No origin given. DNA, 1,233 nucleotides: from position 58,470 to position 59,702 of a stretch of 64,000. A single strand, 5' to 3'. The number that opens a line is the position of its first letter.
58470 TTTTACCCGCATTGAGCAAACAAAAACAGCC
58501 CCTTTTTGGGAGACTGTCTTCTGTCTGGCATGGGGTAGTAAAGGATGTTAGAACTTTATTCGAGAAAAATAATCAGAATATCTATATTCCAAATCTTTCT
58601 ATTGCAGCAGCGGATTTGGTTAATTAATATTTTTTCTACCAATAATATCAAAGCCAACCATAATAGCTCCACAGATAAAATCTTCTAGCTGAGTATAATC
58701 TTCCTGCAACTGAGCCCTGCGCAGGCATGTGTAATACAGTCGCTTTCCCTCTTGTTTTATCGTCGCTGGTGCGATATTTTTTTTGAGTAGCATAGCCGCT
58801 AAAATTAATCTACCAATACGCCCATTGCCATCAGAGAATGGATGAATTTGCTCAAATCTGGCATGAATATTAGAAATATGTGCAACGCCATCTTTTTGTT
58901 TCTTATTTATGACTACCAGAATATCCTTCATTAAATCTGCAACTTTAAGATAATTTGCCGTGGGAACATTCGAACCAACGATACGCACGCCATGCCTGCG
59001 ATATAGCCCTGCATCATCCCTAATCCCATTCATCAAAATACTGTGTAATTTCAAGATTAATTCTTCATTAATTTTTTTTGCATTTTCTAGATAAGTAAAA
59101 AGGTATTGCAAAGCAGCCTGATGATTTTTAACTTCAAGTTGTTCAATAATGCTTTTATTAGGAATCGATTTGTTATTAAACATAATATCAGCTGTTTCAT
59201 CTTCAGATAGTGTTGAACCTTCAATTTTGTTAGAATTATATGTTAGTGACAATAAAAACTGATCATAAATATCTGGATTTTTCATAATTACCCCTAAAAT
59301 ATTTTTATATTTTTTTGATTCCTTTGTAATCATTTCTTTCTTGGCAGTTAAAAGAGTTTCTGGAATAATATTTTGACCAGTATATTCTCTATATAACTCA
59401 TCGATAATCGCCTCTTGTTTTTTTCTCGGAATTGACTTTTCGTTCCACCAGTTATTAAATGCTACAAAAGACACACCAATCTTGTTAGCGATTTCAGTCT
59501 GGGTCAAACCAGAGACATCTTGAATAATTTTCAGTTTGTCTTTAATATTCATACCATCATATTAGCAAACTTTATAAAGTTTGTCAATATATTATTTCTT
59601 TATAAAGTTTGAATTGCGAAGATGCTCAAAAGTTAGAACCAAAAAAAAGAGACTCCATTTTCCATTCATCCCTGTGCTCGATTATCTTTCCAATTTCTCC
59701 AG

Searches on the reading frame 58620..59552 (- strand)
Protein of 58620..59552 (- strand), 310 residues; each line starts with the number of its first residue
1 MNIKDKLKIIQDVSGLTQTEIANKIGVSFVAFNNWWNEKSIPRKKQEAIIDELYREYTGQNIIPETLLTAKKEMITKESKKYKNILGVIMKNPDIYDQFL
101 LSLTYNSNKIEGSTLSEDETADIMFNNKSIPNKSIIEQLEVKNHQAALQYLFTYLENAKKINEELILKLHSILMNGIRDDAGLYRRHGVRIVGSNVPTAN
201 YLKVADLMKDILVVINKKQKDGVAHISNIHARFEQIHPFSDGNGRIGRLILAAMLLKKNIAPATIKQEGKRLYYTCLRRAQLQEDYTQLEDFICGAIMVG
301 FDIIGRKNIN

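Call 4: search_protein_families(library=pfam, proteins=[window:58620-59552:-], max_evalue=0.01)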
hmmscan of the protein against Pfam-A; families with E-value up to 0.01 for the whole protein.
window:58620-59552:- (310 aa): 2 families
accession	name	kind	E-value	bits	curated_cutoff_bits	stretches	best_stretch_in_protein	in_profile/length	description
PF02661.23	Fic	-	1.5e-17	64.6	24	1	161-255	2-93/93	Fic/DOC family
PF13412.12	HTH_24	-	0.0027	17.7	21.9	0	7-28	9-30/48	Winged helix-turn-helix DNA-binding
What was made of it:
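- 58620..59552 (-): HTH-Fic gene, 310 aa: N-terminal XRE-type HTH, then a linker helix, then a class II Fic domain. Pfam Fic covers residues 161-255, E 1.5e-17, 64.6 bits against a cut-off of 24 (call 4).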

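Call 9: find_encoding_contigs(protein=window:58620-59552:-, flank=3000, max_places=6)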
Protein window:58620-59552:- (310 aa): 8 contigs read that carry it; 2 places shown.
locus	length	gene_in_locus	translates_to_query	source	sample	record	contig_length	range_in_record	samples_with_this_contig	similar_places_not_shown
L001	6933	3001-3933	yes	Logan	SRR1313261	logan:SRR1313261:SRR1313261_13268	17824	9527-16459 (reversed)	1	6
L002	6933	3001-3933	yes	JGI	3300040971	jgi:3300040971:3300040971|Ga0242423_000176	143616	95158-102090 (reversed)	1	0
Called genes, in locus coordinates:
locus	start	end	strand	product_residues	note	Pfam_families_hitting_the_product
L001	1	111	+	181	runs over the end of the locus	PF01725:Ham1p_like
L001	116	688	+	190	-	PF00293:NUDIX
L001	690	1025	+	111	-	PF01588:tRNA_bind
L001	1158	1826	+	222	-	-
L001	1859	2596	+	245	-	-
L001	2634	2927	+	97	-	PF00293:NUDIX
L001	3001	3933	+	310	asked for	PF02661:Fic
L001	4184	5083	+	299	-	PF02661:Fic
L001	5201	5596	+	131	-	PF03073:TspO_MBR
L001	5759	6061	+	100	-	PF13453:Zn_ribbon_TFIIB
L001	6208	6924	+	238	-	-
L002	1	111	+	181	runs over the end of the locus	PF01725:Ham1p_like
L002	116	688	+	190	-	PF00293:NUDIX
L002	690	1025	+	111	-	PF01588:tRNA_bind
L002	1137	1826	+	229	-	-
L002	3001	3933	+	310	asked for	PF02661:Fic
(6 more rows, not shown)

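Call 10: find_homologous_proteins(query=window:58620-59552:-, max_evalue=0.00001)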
Query window:58620-59552:- (310 aa): 6220 proteins with E <= 0.00001 among 8000 candidates; the best 120 are listed.
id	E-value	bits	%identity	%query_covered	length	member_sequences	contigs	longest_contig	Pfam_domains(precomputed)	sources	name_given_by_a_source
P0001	1.2e-199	679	100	100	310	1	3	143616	PF02661.24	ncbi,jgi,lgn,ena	jgi:Fic family protein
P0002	3.7e-183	625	91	100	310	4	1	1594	PF02661.24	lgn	-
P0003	1.3e-180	617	91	99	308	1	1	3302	PF02661.24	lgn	-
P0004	2.3e-179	613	89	99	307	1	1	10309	PF02661.24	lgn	-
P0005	6.2e-178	608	88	100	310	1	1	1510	PF02661.24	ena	-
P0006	7.2e-176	601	88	99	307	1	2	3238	PF02661.24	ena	-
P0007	1.9e-175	600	88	99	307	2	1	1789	PF02661.24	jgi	jgi:Fic family protein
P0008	6.1e-174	595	89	99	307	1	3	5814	PF02661.24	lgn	-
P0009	2.9e-169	579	84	99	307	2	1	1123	PF02661.24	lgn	-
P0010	9.4e-169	578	85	99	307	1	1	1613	PF02661.24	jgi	jgi:Fic family protein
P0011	1.7e-168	577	85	99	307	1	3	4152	PF02661.24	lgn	-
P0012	5.3e-168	575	85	99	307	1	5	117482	PF02661.24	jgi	jgi:Fic family protein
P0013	6.7e-168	575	84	99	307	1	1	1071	PF02661.24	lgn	-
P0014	1.1e-167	574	85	99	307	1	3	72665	PF02661.24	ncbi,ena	-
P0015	1.7e-167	574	84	99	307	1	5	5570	PF02661.24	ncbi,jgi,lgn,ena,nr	ncbi:MAG: Fic family protein [Candidatus Moranbacteria bacterium]|nr:Fic family protein [Candidatus 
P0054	2.3e-151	521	76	99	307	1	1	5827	PF01381.29,PF02661.24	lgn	-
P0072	1.8e-148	511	75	99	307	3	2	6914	PF01381.29,PF02661.24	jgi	jgi:Fic family protein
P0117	5.4e-133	460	68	99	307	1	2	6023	PF13412.13,PF01381.29,PF02661.24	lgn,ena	-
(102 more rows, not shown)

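Call 13: find_related_loci(query=A1, collection=genome_contigs, flank=2500)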
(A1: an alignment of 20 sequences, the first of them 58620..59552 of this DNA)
Query A1 (310 aa) in genome_contigs; peptide patterns used: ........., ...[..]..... (x = any residue, [..] = any of these).
600 stretches matched a pattern (row limit reached: there are more); 525 encode a relative of the query (tblastn E <= 1e-3); the best 80 are kept; 80 distinct loci.
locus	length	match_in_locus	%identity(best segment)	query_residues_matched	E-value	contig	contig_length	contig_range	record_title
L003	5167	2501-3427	73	1-309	1e-159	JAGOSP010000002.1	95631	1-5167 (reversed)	MAG: Candidatus Moraniibacteriota bacterium isolate Gw_Eff_bin_331 Gw_Eff_282_length_95631_cov_22.746513, whole genome s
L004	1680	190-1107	59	1-306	3e-134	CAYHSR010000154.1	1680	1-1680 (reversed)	MAG TPA_asm: uncultured Gammaproteobacteria bacterium isolate ERP119705_co14_33 genome assembly, contig: NODE_220263_len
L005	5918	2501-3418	58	1-306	5e-121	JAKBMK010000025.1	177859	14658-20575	MAG: bacterium isolate FK3.bin58 NODE_87_length_177859_cov_1.853802, whole genome shotgun sequence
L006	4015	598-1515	57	1-306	3e-121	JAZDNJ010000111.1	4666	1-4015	MAG: Patescibacteria group bacterium isolate MEGAHIT-group-0.705 k141_12646089, whole genome shotgun sequence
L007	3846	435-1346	57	1-304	2e-119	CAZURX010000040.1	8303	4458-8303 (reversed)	MAG TPA_asm: uncultured Candidatus Peribacteria bacterium isolate SRP319275_co4_81 genome assembly, contig: NODE_5970_le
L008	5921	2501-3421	56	1-307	6e-118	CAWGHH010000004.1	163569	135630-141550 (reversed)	MAG: Candidatus Uhrbacteria bacterium isolate MFD02832.bin.1.179 genome assembly, contig: contig_40404, whole genome sho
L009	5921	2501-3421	57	1-307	1e-116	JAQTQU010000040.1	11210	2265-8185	MAG: Candidatus Peribacteraceae bacterium isolate STB_147 NODE_14931_length_11210_cov_4.080574_Sandtown_B, whole genome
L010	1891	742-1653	56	1-304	3e-122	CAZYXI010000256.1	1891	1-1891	MAG TPA_asm: uncultured Candidatus Peribacteria bacterium isolate SRP193661_co2_66 genome assembly, contig: NODE_56840_l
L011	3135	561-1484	54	1-308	3e-114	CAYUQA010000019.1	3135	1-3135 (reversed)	MAG TPA_asm: uncultured Candidatus Saccharibacteria bacterium isolate binchicken_co203_53 genome assembly, contig: k141_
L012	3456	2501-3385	43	1-298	3e-72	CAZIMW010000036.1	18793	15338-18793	MAG TPA_asm: uncultured Flavobacterium sp. isolate binchicken_co53_166 genome assembly, contig: NODE_1532_length_18793_c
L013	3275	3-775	62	56-307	9e-81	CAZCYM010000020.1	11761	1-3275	MAG TPA_asm: uncultured Candidatus Saccharibacteria bacterium isolate binchicken_co38_519 genome assembly, contig: NODE_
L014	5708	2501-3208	37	68-306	5e-35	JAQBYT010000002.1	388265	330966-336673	MAG: Verrucomicrobia bacterium isolate casp150-mb.33 NODE_8_length_388265_cov_0.139402, whole genome shotgun sequence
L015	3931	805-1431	34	95-304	4e-30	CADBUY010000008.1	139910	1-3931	uncultured bacterium isolate RUG14326 genome assembly, contig: RUG14326_asm_8, whole genome shotgun sequence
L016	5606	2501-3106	33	95-297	1e-29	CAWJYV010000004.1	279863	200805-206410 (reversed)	MAG: uncultured Methanosarcinaceae archaeon isolate MFD03899.bin.1.101 genome assembly, contig: contig_22695, whole geno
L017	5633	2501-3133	33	97-303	3e-29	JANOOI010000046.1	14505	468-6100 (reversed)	MAG: Bdellovibrio sp. isolate VAR_43_metabat_203_sub VAR_43_k141_4293468, whole genome shotgun sequence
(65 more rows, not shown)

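Call 16: find_related_loci(query=window:58620-59552:-, collection=metagenome_contigs, flank=2000)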
Query window:58620-59552:- (310 aa) in metagenome_contigs; peptide patterns used: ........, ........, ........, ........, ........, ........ (x = any residue, [..] = any of these).
258 stretches matched a pattern; 16 encode a relative of the query (tblastn E <= 1e-3); 16 distinct loci.
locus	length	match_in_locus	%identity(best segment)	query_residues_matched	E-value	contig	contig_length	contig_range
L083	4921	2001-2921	84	1-307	0e+0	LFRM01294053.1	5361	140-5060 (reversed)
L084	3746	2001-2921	83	1-307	8e-180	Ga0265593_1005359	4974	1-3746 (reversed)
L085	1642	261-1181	83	1-307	0e+0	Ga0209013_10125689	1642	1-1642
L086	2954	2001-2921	83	1-307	0e+0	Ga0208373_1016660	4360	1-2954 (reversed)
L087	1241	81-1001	81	1-307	0e+0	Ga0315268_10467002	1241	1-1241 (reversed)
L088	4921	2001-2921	74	1-307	9e-156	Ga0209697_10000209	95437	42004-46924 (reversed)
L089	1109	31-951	73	1-307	2e-167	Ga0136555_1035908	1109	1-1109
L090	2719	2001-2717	85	1-239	5e-141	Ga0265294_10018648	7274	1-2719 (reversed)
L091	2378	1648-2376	78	1-243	4e-135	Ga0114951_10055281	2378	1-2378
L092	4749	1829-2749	60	1-306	7e-127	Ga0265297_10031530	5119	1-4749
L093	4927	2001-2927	57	1-309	9e-126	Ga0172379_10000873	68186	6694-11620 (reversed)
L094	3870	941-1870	56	1-310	2e-124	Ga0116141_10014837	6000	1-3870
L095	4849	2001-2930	56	1-310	4e-123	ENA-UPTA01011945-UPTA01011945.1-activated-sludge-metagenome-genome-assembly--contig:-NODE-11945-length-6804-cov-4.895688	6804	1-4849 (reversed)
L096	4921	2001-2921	74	1-307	7e-156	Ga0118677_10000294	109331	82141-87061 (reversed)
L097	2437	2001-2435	57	1-145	4e-55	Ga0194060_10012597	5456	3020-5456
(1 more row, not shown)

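Call 19: search_solved_structures(query=window:58620-59552:-, max_evalue=0.01, show_alignments=2)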
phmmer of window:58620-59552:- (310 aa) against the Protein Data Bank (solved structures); distinct sequences matched with E-value up to 0.01: 37.
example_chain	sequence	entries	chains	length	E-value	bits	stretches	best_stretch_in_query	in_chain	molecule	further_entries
4x2e_A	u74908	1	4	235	7.7e-19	71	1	94-292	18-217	Fic family protein putative filamentation induced by cAMP protein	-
4x2c_A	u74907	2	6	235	1.4e-17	66.9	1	94-292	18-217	Fic family protein putative filamentation induced by cAMP protein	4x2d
5jj6_A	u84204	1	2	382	6.3e-16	61.4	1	103-282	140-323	Adenosine monophosphate-protein transferase FICD homolog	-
6i7g_A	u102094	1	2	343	6.9e-16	61.3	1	103-281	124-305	Adenosine monophosphate-protein transferase FICD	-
4u04_A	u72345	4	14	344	7e-16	61.3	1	103-281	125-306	Adenosine monophosphate-protein transferase FICD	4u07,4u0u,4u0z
6i7h_A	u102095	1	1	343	3.4e-15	59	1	103-281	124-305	Adenosine monophosphate-protein transferase FICD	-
6i7j_A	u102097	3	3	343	3.5e-15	59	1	103-281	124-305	Adenosine monophosphate-protein transferase FICD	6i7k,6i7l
6i7i_A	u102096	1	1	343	4.8e-15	58.6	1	103-281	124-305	Adenosine monophosphate-protein transferase FICD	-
9yz5_A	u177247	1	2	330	5.7e-15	58.3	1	103-281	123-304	Protein adenylyltransferase FICD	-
5jj7_A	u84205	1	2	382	5.9e-15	58.3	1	103-282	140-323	Adenosine monophosphate-protein transferase FICD homolog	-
4u0s_A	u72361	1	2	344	6.4e-15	58.2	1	103-281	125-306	Adenosine monophosphate-protein transferase FICD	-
6zmd_B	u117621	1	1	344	6.6e-14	54.8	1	103-280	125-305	Protein adenylyltransferase FICD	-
7xux_A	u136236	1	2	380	7.1e-14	54.7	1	132-296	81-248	Fido domain-containing protein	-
7b7z_A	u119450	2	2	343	8.4e-14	54.5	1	103-281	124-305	Protein adenylyltransferase FICD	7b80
4rgl_A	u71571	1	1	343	4.6e-13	52.1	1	110-298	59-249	Filamentation induced by cAMP protein Fic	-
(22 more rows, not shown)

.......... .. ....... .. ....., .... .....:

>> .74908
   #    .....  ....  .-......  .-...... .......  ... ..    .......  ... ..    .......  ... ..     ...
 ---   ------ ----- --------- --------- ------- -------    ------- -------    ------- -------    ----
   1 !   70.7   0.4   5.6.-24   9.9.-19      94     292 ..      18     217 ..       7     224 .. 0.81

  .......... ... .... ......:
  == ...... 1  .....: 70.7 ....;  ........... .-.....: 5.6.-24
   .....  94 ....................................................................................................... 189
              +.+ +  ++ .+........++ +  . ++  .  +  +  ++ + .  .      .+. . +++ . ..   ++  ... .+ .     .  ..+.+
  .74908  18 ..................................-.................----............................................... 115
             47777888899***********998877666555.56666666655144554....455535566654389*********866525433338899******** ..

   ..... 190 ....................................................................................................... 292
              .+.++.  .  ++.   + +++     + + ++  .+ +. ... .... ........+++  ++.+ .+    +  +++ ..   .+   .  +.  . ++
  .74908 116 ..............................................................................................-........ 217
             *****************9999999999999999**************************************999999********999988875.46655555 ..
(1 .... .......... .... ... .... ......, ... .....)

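Call 20: search_protein_families(library=ncbifam, proteins=[window:58620-59552:-], max_evalue=0.01)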
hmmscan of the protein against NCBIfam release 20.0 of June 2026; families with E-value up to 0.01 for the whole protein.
window:58620-59552:- (310 aa): 6 families
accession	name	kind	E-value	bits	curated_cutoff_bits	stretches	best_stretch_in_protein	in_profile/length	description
TIGR02613.1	mob_myst_B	hypoth_equivalog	1.7e-09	37.8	124.4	1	127-292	14-184/186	mobile mystery protein B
NF046030.1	ProtAdlyltaseSoFic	equivalog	2.1e-08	33.5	550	1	215-263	170-219/361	protein adenylyltransferase Fic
NF046029.1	ProtAdlyltaseNmFic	equivalog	4.5e-07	29.8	230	1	157-283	23-143/177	protein adenylyltransferase Fic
NF041951.1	phage_RstR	subfamily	1.1e-06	28.8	80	1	1-45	1-45/108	RstR family transcriptional repressor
NF010653.0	PRK14052.1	equivalog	0.0019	17.4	364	1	150-268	266-380/387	VopS family T3SS effector adenosine monophosphate-protein transferase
TIGR02959.1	SigZ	equivalog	0.0037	17.1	168.65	0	10-31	111-132/170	RNA polymerase sigma factor SigZ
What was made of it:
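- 59379..59552 (-): Coding region of the N-terminal HTH domain (residues 1-58; helices 3-14, 18-25, 29-36, 44-58). Weak match to the NCBIfam RstR repressor family, residues 1-45, E 1.1e-6 (call 20).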

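Call 21: search_protein_families(library=padloc, proteins=[window:58620-59552:-], max_evalue=0.01)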
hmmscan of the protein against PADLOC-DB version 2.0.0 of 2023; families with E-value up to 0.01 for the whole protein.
window:58620-59552:- (310 aa): 10 families
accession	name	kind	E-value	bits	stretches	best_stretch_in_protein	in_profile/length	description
PDLC04836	PDC-S04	-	4.1e-44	148.6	1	94-286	20-218/244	-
PDLC04840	PDC-S04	-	2.1e-42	143.4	1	94-284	6-203/227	-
PDLC04837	PDC-S04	-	1.3e-38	130.6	1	82-293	7-220/234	-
PDLC03963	SoFic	-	5.1e-33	112.9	1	75-292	32-255/361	-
PDLC04839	PDC-S04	-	4.5e-22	76.7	1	105-293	4-198/205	-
PDLC04966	PDC-S24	-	7.1e-09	33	1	158-263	229-344/497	-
PDLC04838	PDC-S04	-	7.6e-08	30.4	1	119-294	22-199/209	-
PDLC04841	PDC-S04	-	1.4e-07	29.4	1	156-293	135-264/292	-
PDLC04842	PDC-S04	-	2.4e-07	28.7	1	152-282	33-157/202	-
PDLC03954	RmrA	-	0.0066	13.4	0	5-46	13-54/380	-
